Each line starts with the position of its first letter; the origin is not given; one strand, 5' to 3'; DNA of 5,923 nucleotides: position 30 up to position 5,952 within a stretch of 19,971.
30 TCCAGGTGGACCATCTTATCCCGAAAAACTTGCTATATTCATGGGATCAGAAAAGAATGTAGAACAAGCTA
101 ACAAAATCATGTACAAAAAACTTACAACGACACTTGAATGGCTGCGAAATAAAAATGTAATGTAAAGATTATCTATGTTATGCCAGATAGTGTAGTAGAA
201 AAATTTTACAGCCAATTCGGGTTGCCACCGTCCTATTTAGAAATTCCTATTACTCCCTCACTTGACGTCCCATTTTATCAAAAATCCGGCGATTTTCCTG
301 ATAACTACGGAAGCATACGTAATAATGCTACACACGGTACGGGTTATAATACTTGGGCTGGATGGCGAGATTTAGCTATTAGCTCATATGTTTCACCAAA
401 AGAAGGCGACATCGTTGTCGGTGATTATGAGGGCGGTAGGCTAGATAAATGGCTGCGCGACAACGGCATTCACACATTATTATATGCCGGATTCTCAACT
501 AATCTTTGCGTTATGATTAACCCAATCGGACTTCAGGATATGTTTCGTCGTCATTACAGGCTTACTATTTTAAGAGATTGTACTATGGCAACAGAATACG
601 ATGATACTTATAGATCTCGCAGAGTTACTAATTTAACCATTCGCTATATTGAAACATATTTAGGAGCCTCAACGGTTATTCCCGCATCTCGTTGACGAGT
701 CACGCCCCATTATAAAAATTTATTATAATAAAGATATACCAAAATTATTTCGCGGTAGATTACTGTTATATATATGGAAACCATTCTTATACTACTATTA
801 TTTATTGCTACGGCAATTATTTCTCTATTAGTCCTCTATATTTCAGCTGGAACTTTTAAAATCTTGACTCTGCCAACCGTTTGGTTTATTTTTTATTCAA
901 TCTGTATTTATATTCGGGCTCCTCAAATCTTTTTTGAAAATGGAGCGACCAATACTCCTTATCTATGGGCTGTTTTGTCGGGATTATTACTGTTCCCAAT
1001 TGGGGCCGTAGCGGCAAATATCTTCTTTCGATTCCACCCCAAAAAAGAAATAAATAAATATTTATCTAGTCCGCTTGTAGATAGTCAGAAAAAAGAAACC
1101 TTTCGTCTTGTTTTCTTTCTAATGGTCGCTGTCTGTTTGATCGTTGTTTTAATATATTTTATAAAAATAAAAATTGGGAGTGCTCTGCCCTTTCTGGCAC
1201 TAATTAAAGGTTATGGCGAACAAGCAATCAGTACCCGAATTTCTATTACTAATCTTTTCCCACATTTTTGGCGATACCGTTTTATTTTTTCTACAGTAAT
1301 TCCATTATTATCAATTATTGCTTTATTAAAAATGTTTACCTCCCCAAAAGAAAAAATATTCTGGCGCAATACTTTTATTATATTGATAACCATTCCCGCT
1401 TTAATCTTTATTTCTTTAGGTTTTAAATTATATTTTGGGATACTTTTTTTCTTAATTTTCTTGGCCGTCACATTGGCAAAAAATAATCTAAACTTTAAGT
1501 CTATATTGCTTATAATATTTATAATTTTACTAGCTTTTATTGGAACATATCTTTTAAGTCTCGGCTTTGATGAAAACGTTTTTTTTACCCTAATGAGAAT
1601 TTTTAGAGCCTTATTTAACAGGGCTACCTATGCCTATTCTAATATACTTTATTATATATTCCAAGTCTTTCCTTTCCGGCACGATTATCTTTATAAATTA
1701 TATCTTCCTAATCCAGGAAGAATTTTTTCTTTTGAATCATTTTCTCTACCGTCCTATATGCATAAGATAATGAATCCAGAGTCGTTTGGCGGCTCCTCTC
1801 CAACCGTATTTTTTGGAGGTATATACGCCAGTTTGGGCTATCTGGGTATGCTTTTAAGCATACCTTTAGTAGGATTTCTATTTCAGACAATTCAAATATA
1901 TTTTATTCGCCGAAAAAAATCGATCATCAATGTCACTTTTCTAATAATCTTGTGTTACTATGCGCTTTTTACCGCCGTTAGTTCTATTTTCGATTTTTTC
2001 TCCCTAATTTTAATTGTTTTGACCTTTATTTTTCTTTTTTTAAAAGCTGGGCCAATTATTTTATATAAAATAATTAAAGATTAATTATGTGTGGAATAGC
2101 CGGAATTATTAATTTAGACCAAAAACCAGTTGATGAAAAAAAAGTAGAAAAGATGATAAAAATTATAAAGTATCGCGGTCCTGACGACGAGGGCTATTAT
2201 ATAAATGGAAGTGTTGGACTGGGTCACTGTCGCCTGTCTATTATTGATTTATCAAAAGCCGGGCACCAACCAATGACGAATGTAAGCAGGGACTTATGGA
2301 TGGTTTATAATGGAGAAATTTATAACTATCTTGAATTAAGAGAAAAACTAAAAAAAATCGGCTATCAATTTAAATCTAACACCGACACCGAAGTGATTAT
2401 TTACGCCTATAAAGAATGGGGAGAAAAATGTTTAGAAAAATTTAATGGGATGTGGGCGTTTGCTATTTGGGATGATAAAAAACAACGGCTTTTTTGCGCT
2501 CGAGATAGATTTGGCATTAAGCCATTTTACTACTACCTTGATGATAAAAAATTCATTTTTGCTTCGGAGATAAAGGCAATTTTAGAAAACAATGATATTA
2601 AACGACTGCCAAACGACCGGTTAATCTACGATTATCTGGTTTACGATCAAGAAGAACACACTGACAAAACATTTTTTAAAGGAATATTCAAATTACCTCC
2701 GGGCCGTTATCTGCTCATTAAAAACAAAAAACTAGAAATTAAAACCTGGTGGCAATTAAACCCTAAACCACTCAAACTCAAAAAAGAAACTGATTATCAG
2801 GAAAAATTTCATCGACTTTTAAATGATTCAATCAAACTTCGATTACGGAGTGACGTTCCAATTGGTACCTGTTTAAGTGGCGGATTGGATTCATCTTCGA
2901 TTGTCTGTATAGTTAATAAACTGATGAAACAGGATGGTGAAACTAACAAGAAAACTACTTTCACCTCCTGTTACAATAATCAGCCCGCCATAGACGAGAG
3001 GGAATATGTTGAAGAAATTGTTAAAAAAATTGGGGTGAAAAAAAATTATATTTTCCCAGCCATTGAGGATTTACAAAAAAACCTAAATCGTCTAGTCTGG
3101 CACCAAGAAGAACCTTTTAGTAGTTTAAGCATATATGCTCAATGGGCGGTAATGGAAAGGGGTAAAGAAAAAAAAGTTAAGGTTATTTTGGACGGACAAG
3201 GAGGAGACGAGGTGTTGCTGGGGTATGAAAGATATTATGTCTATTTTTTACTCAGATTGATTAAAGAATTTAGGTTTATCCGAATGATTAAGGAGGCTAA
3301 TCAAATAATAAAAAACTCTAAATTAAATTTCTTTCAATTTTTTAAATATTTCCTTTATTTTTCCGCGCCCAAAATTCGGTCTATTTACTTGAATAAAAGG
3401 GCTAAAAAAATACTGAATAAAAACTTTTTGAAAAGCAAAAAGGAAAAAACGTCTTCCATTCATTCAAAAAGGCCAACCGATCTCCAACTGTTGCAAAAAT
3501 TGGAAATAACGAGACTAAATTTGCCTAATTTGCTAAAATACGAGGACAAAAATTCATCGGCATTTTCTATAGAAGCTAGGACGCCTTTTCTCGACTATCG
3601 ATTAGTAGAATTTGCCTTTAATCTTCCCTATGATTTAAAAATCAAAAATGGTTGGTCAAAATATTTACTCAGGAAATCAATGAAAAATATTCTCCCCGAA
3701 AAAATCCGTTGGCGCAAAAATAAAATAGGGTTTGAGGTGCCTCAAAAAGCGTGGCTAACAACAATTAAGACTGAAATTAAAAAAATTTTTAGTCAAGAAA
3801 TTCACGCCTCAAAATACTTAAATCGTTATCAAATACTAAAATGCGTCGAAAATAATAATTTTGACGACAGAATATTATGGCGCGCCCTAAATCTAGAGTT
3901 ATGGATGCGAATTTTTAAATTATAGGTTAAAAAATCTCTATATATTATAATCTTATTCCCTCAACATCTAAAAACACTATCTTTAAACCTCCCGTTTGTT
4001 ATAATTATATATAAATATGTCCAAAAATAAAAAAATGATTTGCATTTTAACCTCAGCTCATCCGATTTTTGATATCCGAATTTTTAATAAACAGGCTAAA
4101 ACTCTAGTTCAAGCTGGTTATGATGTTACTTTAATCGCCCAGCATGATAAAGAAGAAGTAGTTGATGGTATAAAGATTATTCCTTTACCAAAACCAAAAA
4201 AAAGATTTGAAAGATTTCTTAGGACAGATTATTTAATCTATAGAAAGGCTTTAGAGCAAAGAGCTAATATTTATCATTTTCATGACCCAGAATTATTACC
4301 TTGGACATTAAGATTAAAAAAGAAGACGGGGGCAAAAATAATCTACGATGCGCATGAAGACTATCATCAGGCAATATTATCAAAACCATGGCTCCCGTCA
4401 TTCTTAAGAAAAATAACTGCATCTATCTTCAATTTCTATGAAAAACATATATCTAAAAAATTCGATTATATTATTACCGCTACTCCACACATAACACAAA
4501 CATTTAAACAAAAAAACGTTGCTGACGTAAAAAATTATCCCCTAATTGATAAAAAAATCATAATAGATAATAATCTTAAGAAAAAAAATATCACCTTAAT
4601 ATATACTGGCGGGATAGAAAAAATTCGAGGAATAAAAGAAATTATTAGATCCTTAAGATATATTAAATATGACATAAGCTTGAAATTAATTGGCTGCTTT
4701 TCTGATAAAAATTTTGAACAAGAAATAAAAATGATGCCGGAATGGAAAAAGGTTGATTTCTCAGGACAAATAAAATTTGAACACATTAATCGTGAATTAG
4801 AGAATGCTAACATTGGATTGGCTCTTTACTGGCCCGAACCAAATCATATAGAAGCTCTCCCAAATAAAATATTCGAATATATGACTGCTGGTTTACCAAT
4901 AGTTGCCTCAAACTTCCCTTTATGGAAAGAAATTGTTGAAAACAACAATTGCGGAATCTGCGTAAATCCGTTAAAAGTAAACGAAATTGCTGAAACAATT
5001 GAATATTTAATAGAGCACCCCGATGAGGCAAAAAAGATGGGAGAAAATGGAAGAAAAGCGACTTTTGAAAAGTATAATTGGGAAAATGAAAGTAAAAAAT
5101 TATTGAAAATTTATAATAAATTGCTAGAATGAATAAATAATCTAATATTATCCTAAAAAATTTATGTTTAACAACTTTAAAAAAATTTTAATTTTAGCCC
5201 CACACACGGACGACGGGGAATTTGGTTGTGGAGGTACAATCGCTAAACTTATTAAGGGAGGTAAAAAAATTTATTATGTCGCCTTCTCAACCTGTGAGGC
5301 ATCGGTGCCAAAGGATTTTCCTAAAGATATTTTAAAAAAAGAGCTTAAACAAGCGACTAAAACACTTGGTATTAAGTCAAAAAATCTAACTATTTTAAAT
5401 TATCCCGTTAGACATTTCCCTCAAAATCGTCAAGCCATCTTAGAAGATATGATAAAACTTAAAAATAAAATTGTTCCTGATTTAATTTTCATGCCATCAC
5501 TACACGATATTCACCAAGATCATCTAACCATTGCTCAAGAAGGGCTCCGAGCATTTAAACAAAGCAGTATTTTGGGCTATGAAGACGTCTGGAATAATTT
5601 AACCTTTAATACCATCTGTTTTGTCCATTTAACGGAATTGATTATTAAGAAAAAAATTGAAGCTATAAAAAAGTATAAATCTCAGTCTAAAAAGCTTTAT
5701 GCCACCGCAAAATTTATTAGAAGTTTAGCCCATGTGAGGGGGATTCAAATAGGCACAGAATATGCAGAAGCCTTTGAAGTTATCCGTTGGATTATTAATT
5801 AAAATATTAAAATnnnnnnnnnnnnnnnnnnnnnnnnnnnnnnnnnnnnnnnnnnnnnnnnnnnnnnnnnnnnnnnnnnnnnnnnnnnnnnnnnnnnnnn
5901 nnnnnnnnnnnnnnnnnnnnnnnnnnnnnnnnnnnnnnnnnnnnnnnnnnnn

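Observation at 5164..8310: LmbE deacetylase / ATP-grasp ligase / PHP phosphatase / FkbM methyltransferase cassette: candidate sugar amidation-decoration module built from non-canonical folds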

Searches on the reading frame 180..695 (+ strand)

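Call 3: search_protein_families(library=pfam, proteins=[window:180-695:+], max_evalue=0.01)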
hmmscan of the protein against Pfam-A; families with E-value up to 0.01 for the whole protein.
window:180-695:+ (171 aa): 1 family
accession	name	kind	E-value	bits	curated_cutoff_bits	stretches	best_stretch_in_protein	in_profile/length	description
PF00857.26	Isochorismatase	-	6.1e-07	30.1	27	1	84-141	100-154/175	Isochorismatase domain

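Call 20: search_protein_families(library=ncbifam, proteins=[window:180-695:+], max_evalue=0.001)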
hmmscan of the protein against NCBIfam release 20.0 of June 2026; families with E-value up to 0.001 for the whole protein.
window:180-695:+ (171 aa): 2 families
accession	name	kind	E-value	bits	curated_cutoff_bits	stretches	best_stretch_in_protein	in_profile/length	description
TIGR03614.1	RutB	equivalog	5.8e-07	29.3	377.95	1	62-162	111-207/226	pyrimidine utilization protein B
NF050097.1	BiurAmidohydBiuH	equivalog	2e-05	24.2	370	1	70-144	119-195/221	biuret amidohydrolase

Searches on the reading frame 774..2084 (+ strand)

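Call 3: search_protein_families(library=pfam, proteins=[window:774-2084:+], max_evalue=0.01)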
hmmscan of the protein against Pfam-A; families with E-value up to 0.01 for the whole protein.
window:774-2084:+ (436 aa): 0 families

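Call 5: search_protein_families(library=ncbifam, proteins=[window:774-2084:+], max_evalue=0.01)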
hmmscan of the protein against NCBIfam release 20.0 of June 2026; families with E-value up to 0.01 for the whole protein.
window:774-2084:+ (436 aa): 1 family
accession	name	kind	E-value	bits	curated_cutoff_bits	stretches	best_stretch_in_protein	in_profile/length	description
TIGR04370.1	glyco_rpt_poly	subfamily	0.0001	21.4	40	1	35-421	17-395/396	oligosaccharide repeat unit polymerase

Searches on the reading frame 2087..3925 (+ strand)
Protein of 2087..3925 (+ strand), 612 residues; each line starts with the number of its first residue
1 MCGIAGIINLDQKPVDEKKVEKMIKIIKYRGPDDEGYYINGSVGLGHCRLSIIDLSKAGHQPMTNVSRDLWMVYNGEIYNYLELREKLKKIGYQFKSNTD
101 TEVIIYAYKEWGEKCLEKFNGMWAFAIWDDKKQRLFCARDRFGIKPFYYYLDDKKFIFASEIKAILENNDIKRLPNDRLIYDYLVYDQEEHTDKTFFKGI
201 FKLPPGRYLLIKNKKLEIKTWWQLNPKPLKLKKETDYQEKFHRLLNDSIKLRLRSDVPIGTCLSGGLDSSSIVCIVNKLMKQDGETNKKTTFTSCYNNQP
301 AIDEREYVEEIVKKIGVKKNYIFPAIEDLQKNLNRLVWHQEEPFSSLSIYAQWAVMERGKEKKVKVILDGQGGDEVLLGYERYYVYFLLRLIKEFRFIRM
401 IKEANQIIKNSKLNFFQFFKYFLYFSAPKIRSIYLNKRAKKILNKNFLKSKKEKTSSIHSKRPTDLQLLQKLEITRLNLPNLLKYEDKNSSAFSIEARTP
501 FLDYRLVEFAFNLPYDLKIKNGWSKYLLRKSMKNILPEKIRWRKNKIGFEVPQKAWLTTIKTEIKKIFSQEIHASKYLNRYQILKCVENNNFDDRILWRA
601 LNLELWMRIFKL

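Call 3: search_protein_families(library=pfam, proteins=[window:2087-3925:+], max_evalue=0.01)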
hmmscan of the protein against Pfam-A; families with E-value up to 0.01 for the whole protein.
window:2087-3925:+ (612 aa): 4 families
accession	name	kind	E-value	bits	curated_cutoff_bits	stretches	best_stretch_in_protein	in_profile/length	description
PF00733.27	Asn_synthase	-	7.8e-72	243.3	21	1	241-608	2-354/354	Asparagine synthase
PF13537.11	GATase_7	-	2e-50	170.3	25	1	47-166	1-122/123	Glutamine amidotransferase domain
PF13522.11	GATase_6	-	2.3e-48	163.9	27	1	32-161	1-130/130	Glutamine amidotransferase domain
PF12481.13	DUF3700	-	5.9e-06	26.4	27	1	61-163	68-174/228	Aluminium induced protein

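Call 5: search_protein_families(library=ncbifam, proteins=[window:2087-3925:+], max_evalue=0.01)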
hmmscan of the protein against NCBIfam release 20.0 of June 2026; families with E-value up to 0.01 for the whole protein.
window:2087-3925:+ (612 aa): 10 families
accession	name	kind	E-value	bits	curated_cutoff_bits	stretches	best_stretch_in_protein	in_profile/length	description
TIGR01536.1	asn_synth_AEB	equivalog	1.7e-149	499.1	267.1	1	2-549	1-517/517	asparagine synthase (glutamine-hydrolyzing)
NF033535.1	lass_lactam_cya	exception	7.4e-143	477.5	525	2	1-452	1-450/668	lasso peptide isopeptide bond-forming cyclase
TIGR03108.1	eps_aminotran_1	hypoth_equivalog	2e-126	423.2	816.9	2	1-386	1-380/628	XrtA/PEP-CTERM system amidotransferase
TIGR03104.1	trio_amidotrans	equivalog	8.9e-108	361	570.1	1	1-607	1-586/589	N-acetylglutaminylglutamine amidotransferase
NF006949.0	PRK09431.1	equivalog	1.1e-88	298.1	499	3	1-174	1-175/554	asparagine synthase B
NF033561.1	macrolact_Ik_Al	subfamily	3.6e-22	78.7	300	1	135-549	93-493/561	albusnodin/ikarugamycin family macrolactam cyclase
NF001484.0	PRK00331.1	subfamily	1.4e-14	53.5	381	1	6-168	33-201/601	isomerizing glutamine--fructose-6-phosphate transaminase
TIGR01135.1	glmS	equivalog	6.5e-14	51.3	418.05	1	39-168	62-200/607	glutamine--fructose-6-phosphate transaminase (isomerizing)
TIGR01134.1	purF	equivalog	6.9e-12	45.4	350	1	39-166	62-200/432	amidophosphoribosyltransferase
TIGR03388.1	ascorbase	equivalog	7.2e-05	21.6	614.8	1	532-591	352-411/542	L-ascorbate oxidase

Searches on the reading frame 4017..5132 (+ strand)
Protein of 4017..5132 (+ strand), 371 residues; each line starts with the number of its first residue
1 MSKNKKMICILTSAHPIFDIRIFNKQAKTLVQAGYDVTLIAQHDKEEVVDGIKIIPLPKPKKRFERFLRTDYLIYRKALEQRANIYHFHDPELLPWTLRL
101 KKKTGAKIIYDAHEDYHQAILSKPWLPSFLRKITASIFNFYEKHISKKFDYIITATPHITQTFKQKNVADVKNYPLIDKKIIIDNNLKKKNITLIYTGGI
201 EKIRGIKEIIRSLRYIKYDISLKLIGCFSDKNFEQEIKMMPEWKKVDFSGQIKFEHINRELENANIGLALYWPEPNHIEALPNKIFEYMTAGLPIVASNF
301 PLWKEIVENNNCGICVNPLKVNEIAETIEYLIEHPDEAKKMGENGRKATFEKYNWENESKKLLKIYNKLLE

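Call 3: search_protein_families(library=pfam, proteins=[window:4017-5132:+], max_evalue=0.01)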
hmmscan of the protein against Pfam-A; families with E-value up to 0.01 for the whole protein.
window:4017-5132:+ (371 aa): 5 families
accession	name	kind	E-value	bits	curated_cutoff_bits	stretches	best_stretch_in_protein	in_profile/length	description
PF00534.26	Glycos_transf_1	-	3e-20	72.9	26.4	1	181-347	5-171/172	Glycosyl transferases group 1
PF13692.12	Glyco_trans_1_4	-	7.3e-15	55.9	27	1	193-333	3-141/142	Glycosyl transferases group 1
PF13439.12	Glyco_transf_4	-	5.2e-12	46.5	28.5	1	27-167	12-153/170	Glycosyltransferase Family 4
PF13524.12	Glyco_trans_1_2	-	1.8e-11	44.6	25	1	218-363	13-143/144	Glycosyl transferase-like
PF13579.12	Glyco_trans_4_4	-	1.2e-07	32.6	29.7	1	24-169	8-148/158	Glycosyl transferase 4-like domain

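Call 20: search_protein_families(library=ncbifam, proteins=[window:4017-5132:+], max_evalue=0.001)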
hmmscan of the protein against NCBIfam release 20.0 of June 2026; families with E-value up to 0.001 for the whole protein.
window:4017-5132:+ (371 aa): 23 families
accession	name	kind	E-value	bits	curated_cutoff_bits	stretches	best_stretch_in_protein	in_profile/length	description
TIGR02149.1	glgA_Coryne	subfamily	1.6e-15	57.2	302.4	1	179-369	192-390/391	glycogen synthase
NF041876.1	EPS_EpsE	equivalog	2.1e-14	53.6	400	1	189-361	212-388/389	exopolysaccharide biosynthesis GT4 family glycosyltransferase EpsE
NF053787.1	GlcN_PG_synth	equivalog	1.4e-12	47.2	480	1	80-370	80-360/361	N-acetylglucosaminyl phosphatidylglycerol synthase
TIGR04063.1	stp3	hypoth_equivalog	1.9e-12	46.8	442.05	1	178-370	201-396/397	TIGR04063 family PEP-CTERM/XrtA system glycosyltransferase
TIGR04157.1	glyco_rSAM_CFB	subfamily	2.9e-12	46.3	400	1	186-366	222-406/406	TIGR04157 family glycosyltransferase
NF038295.1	EPS_HpsP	equivalog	3.9e-11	42.6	550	1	180-369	196-387/388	hormogonium polysaccharide biosynthesis glycosyltransferase HpsP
NF047676.1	TeichurnBiosyTuaH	equivalog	2.8e-10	39.6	550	1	106-364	119-382/384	teichuronic acid biosynthesis protein TuaH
TIGR02470.1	sucr_synth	equivalog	3.2e-10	38.8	810.4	1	275-365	650-744/784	sucrose synthase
TIGR03088.1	stp2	hypoth_equivalog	4.6e-10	39.1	409.05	1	277-370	281-374/374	TIGR03088 family PEP-CTERM/XrtA system glycosyltransferase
NF047684.1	TeichurnBiosyTuaC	equivalog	1.6e-09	37.2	550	1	186-370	214-390/391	teichuronic acid biosynthesis protein TuaC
TIGR03999.1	thiol_BshA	equivalog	1.7e-09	37.1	273.7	1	167-370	174-374/375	N-acetyl-alpha-D-glucosaminyl L-malate synthase BshA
NF041010.1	glycosy_Agl16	equivalog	3.9e-09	35.9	575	1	138-369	123-351/352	glycosylation protein Agl16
NF038229.1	Glyco4_Geo_Pelo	equivalog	2.6e-08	33.2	400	1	188-370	158-337/338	GPMC system family 4 glycosyltransferase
TIGR02472.1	sucr_P_syn_N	equivalog_domain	3.9e-08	32.5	576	1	281-365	353-437/439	sucrose-phosphate synthase, putative, glycosyltransferase domain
NF046085.1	XrtY_assoc_Gly1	equivalog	1.6e-07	30.6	400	1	158-370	174-385/387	XrtY-associated glycosyltransferase XYAG1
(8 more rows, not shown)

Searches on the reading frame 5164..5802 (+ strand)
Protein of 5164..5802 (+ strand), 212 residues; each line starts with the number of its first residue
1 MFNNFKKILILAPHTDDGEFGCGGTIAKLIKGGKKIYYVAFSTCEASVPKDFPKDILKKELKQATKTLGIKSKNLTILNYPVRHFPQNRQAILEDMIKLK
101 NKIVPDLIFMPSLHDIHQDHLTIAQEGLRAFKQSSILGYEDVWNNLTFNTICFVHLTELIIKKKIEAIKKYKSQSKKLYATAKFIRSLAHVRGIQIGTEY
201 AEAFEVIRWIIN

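Call 3: search_protein_families(library=pfam, proteins=[window:5164-5802:+], max_evalue=0.01)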
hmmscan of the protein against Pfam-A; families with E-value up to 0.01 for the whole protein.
window:5164-5802:+ (212 aa): 1 family
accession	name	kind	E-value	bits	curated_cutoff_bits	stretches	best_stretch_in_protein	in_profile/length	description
PF02585.22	PIG-L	-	1.8e-19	71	28.2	1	9-130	1-128/129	GlcNAc-PI de-N-acetylase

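Call 5: search_protein_families(library=ncbifam, proteins=[window:5164-5802:+], max_evalue=0.01)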
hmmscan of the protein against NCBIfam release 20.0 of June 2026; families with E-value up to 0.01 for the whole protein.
window:5164-5802:+ (212 aa): 3 families
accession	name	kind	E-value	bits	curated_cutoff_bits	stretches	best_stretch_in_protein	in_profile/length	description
TIGR04001.1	thiol_BshB1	equivalog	6.4e-19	68.6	182.5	1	7-205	3-219/226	bacillithiol biosynthesis deacetylase BshB1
TIGR04000.1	thiol_BshB2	equivalog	3.4e-10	40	195.25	1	7-177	2-187/217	bacillithiol biosynthesis deacetylase BshB2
NF002557.0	PRK02122.1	subfamily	1.3e-06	26.8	384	1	6-43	371-407/653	glucosamine-6-phosphate deaminase-like protein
